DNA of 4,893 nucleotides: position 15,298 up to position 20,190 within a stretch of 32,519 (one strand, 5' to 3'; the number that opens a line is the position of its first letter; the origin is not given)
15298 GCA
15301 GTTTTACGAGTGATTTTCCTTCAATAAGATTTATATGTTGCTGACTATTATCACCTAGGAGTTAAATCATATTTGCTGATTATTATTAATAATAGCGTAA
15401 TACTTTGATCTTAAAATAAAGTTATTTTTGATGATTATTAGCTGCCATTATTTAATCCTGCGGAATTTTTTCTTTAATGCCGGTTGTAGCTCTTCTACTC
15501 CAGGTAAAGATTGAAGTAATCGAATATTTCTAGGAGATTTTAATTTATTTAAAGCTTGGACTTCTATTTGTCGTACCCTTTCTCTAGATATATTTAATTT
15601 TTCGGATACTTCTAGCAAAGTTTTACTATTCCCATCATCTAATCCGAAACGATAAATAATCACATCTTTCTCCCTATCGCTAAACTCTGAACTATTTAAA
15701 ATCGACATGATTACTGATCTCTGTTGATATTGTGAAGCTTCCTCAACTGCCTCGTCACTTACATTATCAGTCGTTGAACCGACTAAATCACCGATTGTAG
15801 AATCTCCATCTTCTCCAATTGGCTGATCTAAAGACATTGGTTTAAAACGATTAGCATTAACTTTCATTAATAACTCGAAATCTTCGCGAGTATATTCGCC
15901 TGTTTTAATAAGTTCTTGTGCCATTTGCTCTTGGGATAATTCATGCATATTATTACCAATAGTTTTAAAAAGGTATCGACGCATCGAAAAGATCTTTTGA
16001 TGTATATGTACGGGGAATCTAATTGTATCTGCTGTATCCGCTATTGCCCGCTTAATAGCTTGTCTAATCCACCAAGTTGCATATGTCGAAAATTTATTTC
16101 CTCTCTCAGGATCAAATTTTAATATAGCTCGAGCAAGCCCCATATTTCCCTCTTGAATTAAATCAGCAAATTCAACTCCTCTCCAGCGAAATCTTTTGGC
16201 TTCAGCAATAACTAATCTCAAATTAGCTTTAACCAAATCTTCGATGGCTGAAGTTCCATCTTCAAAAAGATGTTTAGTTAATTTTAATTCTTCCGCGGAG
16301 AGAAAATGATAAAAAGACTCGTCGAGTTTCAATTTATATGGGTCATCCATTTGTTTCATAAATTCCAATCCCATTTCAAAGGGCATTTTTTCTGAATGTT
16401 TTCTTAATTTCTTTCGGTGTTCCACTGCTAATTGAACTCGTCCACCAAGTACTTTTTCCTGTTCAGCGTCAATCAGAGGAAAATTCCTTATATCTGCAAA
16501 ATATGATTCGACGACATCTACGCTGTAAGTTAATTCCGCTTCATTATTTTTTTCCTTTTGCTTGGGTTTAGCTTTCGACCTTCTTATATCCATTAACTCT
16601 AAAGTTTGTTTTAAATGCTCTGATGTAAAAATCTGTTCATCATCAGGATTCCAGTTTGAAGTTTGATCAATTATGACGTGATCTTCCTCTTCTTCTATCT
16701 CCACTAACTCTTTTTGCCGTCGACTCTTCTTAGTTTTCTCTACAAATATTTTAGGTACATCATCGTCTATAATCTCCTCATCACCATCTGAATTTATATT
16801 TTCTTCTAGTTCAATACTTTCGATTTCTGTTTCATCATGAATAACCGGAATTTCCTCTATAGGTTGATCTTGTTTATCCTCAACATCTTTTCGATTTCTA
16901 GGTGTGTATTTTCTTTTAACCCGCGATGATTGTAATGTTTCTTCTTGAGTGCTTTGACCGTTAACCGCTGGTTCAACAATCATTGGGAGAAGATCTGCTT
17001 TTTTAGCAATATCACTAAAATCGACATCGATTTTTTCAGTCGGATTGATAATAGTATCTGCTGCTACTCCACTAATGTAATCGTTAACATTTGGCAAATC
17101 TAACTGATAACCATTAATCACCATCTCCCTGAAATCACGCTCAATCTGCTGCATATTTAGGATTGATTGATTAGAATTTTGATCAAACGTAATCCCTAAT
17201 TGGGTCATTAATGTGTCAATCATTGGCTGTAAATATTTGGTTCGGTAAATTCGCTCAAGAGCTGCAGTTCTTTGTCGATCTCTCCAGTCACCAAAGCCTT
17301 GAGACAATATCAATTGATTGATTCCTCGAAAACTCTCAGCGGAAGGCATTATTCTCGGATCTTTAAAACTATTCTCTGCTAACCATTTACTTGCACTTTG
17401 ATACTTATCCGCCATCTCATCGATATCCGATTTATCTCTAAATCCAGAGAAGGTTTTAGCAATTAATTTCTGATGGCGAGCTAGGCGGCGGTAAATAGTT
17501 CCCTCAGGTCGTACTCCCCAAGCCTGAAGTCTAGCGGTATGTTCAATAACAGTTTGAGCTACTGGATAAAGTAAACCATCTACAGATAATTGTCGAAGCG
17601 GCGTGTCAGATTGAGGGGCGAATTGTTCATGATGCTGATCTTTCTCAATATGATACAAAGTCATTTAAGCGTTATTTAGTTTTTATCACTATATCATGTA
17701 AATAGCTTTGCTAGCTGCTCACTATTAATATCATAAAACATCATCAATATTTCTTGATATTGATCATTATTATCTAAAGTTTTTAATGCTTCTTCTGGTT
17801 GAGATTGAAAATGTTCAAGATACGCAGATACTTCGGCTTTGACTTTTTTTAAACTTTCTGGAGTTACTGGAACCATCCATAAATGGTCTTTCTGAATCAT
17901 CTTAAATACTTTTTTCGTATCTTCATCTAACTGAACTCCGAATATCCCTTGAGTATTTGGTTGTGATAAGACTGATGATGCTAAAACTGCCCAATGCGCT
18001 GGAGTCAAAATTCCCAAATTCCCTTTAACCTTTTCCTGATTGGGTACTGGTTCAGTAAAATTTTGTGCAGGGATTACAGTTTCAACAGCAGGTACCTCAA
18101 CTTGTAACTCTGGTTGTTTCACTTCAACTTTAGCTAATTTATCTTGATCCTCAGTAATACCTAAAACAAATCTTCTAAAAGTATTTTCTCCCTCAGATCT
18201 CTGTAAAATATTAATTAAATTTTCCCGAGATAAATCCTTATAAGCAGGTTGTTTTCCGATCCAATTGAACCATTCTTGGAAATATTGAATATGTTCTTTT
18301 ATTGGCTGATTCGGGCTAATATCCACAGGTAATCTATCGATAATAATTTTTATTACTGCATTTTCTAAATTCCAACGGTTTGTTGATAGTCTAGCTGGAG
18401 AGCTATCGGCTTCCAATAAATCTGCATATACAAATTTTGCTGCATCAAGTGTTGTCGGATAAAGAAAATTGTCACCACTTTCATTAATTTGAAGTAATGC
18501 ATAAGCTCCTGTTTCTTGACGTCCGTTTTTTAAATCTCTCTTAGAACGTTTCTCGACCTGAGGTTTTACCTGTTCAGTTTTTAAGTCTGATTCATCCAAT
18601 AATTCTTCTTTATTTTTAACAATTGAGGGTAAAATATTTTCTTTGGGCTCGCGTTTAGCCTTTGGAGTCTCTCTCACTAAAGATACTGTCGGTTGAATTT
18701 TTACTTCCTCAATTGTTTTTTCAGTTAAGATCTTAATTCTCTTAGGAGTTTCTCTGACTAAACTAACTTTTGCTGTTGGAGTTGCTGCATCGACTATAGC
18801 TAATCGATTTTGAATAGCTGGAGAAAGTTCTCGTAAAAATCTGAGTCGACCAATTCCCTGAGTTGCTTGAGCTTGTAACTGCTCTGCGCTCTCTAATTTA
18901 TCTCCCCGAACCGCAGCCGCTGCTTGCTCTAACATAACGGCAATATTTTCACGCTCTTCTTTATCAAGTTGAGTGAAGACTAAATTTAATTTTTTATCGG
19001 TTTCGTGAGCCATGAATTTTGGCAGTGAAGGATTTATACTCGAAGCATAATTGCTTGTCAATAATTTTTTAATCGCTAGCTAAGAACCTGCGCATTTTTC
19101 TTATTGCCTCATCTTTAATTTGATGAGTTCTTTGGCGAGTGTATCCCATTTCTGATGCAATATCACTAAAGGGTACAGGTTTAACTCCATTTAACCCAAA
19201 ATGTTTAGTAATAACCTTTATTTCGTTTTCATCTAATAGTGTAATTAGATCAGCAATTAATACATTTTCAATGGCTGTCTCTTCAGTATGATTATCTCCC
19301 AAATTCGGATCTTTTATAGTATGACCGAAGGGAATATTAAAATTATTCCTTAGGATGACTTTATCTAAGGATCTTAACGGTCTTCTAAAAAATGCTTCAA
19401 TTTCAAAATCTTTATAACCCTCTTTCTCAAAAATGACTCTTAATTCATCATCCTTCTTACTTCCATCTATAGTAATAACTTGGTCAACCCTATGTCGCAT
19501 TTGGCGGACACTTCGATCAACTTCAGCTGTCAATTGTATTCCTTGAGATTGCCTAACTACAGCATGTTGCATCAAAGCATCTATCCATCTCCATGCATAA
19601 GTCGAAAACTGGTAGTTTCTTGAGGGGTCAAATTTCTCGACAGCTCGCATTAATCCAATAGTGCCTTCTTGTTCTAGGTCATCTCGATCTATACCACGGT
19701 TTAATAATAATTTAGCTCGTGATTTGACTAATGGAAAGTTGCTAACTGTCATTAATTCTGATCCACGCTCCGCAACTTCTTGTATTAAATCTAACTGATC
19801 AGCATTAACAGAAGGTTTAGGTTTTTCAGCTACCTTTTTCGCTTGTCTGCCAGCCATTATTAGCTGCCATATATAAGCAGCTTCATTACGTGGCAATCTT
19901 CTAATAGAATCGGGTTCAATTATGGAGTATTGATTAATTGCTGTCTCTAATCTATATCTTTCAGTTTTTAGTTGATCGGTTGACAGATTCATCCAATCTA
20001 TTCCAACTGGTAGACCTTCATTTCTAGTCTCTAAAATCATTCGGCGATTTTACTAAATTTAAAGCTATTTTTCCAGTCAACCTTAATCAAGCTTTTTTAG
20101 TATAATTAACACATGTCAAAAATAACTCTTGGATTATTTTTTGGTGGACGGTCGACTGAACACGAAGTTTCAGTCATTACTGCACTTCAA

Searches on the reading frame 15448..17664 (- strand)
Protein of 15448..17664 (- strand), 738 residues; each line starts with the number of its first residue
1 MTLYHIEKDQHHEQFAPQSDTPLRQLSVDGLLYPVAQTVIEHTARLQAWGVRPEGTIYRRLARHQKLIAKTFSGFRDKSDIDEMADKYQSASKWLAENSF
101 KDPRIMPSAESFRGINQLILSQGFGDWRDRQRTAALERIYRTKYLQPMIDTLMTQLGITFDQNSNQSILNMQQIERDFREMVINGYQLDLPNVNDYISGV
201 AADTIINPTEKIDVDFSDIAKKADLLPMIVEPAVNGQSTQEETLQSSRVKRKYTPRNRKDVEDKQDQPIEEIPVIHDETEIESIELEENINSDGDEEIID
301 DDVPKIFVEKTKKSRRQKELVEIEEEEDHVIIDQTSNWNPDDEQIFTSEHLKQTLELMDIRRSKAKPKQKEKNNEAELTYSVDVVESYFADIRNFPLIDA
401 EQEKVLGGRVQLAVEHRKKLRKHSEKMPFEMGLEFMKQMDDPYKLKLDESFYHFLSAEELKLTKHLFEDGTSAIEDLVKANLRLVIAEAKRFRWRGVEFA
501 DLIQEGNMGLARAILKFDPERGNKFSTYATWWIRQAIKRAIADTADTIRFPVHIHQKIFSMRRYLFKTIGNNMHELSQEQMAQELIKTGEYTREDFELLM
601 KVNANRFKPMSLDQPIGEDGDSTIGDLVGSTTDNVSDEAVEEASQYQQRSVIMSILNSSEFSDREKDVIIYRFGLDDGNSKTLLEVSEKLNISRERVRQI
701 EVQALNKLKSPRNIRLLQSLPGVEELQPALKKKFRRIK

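Call 5: search_protein_families(library=pfam, proteins=[window:15448-17664:-], max_evalue=0.001)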
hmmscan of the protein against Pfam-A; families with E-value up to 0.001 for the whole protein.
window:15448-17664:- (738 aa): 4 families
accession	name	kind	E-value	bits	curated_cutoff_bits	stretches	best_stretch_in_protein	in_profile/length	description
PF04542.20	Sigma70_r2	-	4.4e-20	71.7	24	1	477-544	1-68/71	Sigma-70 region 2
PF04545.22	Sigma70_r4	-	4.6e-14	52.1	24.1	1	662-709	6-49/50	Sigma-70, region 4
PF00140.25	Sigma70_r1_2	-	6.9e-05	23.2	22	1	383-411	1-29/34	Sigma-70 factor, region 1.2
PF04539.22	Sigma70_r3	-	0.00038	20.9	25.3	0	608-632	46-70/78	Sigma-70 region 3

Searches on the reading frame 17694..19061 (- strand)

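Call 5: search_protein_families(library=pfam, proteins=[window:17694-19061:-], max_evalue=0.001)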
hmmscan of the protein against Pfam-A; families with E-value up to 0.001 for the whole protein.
window:17694-19061:- (455 aa): 0 families

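Call 22: search_protein_families(library=ncbifam, proteins=[window:17694-19061:-], max_evalue=0.1)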
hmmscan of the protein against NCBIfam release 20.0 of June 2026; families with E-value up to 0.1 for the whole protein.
window:17694-19061:- (455 aa): 1 family
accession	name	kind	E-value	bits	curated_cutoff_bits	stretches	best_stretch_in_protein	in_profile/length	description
TIGR01544.1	HAD-SF-IE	hypoth_equivalog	0.028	13.5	256.95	1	236-289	71-124/283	HAD-IE family hydrolase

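Call 53: search_protein_families(library=pfam, proteins=[window:17694-19061:-], max_evalue=0.01)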
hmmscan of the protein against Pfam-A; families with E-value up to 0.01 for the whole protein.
window:17694-19061:- (455 aa): 0 families

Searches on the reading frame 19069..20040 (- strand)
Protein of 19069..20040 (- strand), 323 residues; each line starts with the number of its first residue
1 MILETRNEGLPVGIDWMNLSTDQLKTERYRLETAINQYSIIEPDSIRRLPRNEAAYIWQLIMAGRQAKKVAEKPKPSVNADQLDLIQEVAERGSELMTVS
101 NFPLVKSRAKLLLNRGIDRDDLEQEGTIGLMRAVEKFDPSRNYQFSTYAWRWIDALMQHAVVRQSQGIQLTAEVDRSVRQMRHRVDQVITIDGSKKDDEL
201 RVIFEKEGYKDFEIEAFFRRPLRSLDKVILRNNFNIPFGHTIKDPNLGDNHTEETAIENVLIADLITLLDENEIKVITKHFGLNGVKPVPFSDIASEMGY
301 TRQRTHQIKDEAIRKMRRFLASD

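Call 5: search_protein_families(library=pfam, proteins=[window:19069-20040:-], max_evalue=0.001)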
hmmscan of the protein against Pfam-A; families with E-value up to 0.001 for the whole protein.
window:19069-20040:- (323 aa): 2 families
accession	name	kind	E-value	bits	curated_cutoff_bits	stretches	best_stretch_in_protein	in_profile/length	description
PF04542.20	Sigma70_r2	-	4.7e-17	62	24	1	101-165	5-69/71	Sigma-70 region 2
PF04545.22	Sigma70_r4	-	1.3e-06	28.2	24.1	1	269-317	5-49/50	Sigma-70, region 4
